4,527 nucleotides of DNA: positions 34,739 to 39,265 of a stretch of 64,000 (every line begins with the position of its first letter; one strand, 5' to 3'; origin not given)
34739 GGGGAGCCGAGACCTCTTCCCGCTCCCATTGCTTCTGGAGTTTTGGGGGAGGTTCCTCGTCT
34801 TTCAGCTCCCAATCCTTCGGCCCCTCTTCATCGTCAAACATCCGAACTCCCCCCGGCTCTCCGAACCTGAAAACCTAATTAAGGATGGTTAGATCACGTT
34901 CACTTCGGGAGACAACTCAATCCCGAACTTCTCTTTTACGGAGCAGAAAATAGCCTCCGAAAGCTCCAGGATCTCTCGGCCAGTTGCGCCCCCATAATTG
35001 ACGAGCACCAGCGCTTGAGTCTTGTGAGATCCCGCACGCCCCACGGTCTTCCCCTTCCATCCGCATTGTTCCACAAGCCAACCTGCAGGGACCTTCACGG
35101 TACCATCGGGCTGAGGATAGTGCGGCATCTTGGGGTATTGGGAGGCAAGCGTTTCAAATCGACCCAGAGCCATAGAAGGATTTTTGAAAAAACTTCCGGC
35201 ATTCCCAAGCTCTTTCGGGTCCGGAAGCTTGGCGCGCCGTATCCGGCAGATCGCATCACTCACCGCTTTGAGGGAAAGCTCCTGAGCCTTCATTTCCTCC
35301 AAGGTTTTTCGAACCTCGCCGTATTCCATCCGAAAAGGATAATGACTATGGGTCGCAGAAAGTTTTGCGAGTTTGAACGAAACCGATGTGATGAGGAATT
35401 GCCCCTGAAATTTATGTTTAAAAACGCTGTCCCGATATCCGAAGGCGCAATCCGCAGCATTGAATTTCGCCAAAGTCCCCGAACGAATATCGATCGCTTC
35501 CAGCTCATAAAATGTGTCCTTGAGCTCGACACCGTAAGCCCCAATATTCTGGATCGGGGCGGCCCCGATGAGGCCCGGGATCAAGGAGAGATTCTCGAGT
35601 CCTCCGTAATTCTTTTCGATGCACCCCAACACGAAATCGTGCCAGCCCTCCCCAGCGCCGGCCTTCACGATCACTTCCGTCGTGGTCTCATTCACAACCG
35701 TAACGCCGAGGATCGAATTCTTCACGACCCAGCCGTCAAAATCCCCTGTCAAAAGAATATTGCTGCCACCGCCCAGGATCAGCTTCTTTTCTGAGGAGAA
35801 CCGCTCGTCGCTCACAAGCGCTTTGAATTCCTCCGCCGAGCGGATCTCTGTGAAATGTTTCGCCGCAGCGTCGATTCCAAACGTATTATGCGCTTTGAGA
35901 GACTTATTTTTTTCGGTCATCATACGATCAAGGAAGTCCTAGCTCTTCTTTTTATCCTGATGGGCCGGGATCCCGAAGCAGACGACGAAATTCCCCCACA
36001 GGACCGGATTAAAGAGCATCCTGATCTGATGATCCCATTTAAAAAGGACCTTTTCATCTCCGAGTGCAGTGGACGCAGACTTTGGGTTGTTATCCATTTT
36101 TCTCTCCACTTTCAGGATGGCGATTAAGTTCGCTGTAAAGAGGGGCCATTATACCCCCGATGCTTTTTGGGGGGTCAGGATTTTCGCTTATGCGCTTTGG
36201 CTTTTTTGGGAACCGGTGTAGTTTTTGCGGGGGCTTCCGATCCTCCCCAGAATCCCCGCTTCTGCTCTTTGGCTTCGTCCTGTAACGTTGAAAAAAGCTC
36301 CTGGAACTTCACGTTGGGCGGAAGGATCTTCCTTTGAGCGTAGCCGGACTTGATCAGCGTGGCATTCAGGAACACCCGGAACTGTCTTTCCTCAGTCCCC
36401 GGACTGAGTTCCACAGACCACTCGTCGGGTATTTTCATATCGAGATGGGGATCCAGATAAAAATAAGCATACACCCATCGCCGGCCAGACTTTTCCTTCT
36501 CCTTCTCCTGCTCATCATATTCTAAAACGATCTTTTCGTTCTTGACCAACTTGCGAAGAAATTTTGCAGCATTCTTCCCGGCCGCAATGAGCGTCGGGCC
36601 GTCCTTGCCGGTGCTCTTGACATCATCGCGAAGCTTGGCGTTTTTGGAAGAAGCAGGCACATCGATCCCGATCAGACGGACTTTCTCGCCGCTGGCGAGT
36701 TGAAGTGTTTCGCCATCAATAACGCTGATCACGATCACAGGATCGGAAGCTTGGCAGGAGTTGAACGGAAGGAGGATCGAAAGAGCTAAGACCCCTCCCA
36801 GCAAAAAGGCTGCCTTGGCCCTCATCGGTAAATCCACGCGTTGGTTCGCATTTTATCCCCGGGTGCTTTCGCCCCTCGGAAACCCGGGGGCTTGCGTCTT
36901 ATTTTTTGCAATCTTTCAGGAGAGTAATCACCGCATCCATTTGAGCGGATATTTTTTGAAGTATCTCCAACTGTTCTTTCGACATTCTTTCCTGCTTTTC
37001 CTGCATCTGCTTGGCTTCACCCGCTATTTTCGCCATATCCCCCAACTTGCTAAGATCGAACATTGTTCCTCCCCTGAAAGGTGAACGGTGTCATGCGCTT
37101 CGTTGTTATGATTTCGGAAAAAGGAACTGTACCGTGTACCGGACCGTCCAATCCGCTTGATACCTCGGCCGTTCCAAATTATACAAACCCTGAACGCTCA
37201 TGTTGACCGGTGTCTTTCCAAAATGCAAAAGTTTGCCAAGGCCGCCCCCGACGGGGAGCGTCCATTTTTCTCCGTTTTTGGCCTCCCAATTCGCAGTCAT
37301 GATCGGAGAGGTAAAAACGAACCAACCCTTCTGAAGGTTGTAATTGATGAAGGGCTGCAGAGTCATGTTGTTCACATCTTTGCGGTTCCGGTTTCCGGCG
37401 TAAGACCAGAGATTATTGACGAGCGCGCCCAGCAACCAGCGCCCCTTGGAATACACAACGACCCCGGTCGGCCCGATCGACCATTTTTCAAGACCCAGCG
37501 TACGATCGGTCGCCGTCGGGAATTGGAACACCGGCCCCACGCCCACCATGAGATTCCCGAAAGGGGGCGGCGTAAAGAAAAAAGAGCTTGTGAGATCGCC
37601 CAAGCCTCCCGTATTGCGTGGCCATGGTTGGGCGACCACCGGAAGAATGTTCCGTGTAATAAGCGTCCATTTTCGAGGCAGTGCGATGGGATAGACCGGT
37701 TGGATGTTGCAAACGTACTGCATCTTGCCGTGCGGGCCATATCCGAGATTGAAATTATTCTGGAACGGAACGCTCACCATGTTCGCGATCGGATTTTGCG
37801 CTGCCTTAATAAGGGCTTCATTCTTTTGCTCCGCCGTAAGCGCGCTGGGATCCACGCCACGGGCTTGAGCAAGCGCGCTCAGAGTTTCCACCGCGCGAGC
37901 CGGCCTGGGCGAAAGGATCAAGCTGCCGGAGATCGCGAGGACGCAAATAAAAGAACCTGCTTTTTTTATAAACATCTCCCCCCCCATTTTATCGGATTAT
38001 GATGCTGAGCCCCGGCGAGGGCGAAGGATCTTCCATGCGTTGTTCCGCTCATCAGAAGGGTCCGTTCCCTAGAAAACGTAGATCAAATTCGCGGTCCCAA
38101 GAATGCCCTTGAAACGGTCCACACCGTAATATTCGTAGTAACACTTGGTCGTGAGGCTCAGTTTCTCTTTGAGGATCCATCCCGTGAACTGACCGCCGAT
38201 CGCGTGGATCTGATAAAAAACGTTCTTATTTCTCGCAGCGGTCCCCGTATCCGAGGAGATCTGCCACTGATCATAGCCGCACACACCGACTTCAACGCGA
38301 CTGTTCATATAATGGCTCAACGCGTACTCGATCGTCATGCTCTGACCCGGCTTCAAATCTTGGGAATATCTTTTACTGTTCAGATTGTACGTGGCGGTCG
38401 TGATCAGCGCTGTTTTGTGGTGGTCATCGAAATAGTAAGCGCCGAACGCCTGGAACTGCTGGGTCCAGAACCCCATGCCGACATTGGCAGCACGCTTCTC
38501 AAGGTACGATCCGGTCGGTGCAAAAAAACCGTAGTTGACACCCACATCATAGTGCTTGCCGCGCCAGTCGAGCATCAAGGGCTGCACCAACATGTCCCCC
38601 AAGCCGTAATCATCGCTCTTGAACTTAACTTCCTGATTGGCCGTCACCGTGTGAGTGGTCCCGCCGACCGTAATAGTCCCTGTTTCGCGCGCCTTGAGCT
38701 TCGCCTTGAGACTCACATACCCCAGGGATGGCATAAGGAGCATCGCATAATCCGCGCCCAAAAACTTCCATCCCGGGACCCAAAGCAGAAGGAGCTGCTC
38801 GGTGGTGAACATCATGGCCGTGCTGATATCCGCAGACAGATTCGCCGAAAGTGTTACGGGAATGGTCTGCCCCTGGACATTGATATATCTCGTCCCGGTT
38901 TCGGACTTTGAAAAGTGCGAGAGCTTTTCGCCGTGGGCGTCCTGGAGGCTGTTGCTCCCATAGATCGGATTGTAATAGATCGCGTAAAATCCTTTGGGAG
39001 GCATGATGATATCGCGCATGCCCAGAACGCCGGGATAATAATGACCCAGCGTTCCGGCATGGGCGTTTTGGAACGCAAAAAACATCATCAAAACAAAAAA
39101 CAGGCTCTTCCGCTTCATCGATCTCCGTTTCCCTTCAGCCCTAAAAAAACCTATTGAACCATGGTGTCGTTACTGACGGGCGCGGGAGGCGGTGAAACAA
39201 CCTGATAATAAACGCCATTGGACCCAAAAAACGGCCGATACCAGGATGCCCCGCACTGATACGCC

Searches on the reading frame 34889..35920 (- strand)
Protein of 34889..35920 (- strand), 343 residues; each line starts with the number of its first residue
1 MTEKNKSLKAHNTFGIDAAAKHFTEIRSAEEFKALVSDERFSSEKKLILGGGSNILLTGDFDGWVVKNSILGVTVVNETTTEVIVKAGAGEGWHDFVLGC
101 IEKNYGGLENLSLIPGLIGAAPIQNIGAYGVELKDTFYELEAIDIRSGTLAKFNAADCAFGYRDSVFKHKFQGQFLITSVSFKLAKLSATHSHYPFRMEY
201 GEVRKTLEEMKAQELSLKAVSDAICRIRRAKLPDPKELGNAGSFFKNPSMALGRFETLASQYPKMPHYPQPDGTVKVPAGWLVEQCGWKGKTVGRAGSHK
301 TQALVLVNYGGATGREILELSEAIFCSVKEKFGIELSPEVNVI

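Call 61: search_protein_families(library=pfam, proteins=[window:34889-35920:-], max_evalue=0.001)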
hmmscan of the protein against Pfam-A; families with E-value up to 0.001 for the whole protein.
window:34889-35920:- (343 aa): 2 families
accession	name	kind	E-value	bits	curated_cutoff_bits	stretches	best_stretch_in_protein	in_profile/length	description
PF02873.21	MurB_C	-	1.1e-28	99.7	27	1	220-343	2-99/99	UDP-N-acetylenolpyruvoylglucosamine reductase, C-terminal domain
PF01565.28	FAD_binding_4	-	1.5e-15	57.6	26.4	1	23-152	4-137/139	FAD binding domain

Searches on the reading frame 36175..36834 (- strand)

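Call 61: search_protein_families(library=pfam, proteins=[window:36175-36834:-], max_evalue=0.001)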
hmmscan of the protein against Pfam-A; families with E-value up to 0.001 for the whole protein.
window:36175-36834:- (219 aa): 1 family
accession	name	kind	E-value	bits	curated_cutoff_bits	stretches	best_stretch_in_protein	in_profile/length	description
PF00565.23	SNase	-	1.8e-12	48.1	21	1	51-196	1-105/107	Staphylococcal nuclease homologue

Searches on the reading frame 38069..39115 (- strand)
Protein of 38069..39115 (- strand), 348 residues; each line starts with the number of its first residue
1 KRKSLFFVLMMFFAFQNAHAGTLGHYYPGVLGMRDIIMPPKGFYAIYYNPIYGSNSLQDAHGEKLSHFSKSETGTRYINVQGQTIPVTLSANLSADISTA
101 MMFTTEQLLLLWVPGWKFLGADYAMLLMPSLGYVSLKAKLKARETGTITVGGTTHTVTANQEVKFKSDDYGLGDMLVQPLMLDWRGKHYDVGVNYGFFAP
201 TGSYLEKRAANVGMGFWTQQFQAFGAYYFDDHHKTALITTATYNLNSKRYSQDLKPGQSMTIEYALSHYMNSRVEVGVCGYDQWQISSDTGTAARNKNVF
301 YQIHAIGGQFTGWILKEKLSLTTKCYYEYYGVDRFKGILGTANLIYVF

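Call 61: search_protein_families(library=pfam, proteins=[window:38069-39115:-], max_evalue=0.001)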
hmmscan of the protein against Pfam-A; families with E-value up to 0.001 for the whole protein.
window:38069-39115:- (348 aa): 1 family
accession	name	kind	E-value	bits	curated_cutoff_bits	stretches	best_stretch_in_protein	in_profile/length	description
PF13557.12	Phenol_MetA_deg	-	1.1e-29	104.6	22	1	110-338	27-236/242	Putative MetA-pathway of phenol degradation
